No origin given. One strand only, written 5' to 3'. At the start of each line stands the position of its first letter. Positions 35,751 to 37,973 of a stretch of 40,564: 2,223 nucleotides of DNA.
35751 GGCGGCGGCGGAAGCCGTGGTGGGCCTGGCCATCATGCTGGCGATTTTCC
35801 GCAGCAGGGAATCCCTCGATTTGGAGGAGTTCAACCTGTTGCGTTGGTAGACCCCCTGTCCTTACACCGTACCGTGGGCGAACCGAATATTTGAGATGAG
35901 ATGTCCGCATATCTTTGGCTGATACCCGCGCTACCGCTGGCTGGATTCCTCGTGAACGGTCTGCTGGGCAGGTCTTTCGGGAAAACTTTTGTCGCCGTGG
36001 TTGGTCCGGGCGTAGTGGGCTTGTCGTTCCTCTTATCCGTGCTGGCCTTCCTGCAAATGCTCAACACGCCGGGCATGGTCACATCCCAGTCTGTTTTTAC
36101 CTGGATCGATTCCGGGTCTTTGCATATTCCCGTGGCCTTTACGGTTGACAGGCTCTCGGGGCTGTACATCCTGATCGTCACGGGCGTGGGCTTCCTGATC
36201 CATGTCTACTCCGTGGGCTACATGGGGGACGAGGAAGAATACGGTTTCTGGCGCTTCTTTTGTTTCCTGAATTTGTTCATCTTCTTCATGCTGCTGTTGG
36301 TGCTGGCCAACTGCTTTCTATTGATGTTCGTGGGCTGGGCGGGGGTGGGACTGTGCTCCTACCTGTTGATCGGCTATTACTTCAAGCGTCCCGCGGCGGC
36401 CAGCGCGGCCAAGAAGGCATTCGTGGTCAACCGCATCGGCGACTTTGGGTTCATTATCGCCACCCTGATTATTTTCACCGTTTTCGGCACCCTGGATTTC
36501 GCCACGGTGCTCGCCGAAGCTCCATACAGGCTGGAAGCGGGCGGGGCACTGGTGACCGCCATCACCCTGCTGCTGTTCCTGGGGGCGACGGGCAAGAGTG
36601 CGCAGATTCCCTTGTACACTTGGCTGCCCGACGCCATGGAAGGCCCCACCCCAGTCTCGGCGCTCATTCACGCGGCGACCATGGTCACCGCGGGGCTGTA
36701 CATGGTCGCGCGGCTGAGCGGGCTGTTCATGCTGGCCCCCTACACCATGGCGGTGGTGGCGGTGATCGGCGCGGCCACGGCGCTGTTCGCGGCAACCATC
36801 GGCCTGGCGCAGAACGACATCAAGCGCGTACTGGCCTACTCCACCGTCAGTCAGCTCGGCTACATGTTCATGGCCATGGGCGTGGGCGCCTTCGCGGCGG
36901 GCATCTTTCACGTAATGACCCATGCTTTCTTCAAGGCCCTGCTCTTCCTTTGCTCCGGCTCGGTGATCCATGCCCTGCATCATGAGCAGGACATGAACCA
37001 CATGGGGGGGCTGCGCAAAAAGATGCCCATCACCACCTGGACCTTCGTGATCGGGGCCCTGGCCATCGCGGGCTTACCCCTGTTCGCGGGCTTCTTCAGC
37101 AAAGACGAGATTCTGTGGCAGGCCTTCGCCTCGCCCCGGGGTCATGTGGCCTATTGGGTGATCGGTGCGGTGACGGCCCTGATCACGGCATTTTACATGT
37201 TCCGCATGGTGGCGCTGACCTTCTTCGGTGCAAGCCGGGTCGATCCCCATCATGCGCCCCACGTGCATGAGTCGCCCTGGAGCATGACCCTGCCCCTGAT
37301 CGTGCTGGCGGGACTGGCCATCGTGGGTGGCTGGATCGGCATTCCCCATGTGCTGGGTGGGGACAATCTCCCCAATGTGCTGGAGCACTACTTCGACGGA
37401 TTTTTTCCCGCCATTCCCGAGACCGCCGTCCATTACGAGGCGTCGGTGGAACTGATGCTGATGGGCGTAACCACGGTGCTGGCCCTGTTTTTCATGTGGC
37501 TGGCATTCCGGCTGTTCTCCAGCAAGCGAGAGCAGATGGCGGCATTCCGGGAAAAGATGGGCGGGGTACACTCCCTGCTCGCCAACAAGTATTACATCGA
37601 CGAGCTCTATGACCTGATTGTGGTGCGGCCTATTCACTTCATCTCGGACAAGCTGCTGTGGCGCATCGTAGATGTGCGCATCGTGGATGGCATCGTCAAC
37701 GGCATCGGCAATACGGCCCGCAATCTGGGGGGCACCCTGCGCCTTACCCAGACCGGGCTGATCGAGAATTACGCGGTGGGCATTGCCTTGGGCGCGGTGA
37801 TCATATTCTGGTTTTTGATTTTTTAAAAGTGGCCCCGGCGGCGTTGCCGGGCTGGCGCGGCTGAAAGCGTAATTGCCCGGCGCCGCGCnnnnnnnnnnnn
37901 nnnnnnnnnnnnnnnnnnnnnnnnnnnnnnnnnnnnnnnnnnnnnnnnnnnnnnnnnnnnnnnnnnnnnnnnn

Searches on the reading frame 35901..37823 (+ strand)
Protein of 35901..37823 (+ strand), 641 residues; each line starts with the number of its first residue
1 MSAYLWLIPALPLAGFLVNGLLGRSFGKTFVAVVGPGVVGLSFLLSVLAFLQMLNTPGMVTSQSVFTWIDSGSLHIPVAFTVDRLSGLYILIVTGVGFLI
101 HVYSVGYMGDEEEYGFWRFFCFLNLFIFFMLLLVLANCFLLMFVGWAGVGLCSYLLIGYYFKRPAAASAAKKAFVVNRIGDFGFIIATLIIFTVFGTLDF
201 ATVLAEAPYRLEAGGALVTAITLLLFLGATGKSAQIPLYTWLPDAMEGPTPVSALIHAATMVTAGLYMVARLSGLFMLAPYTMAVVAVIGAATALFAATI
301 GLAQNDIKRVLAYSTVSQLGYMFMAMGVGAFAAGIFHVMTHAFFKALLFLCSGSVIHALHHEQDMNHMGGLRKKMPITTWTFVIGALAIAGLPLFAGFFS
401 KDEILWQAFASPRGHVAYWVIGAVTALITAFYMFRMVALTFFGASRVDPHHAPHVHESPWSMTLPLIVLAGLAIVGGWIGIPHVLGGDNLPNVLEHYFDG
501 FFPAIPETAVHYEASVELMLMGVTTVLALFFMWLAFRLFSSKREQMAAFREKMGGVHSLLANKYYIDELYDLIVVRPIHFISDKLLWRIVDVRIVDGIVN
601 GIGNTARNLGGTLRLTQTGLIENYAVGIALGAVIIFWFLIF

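Call 40: search_protein_families(library=pfam, proteins=[window:35901-37823:+], max_evalue=0.00001)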
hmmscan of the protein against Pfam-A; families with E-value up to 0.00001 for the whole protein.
window:35901-37823:+ (641 aa): 2 families
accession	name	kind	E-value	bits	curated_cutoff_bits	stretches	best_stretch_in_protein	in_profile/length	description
PF00361.26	Proton_antipo_M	-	1.1e-84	284.6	21.5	1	137-429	2-294/294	NADH:quinone oxidoreductase/Mrp antiporter, TM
PF00662.26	Proton_antipo_N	-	2.8e-17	62.8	24.5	1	68-120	1-51/51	NADH-Ubiquinone oxidoreductase (complex I), chain 5 N-terminus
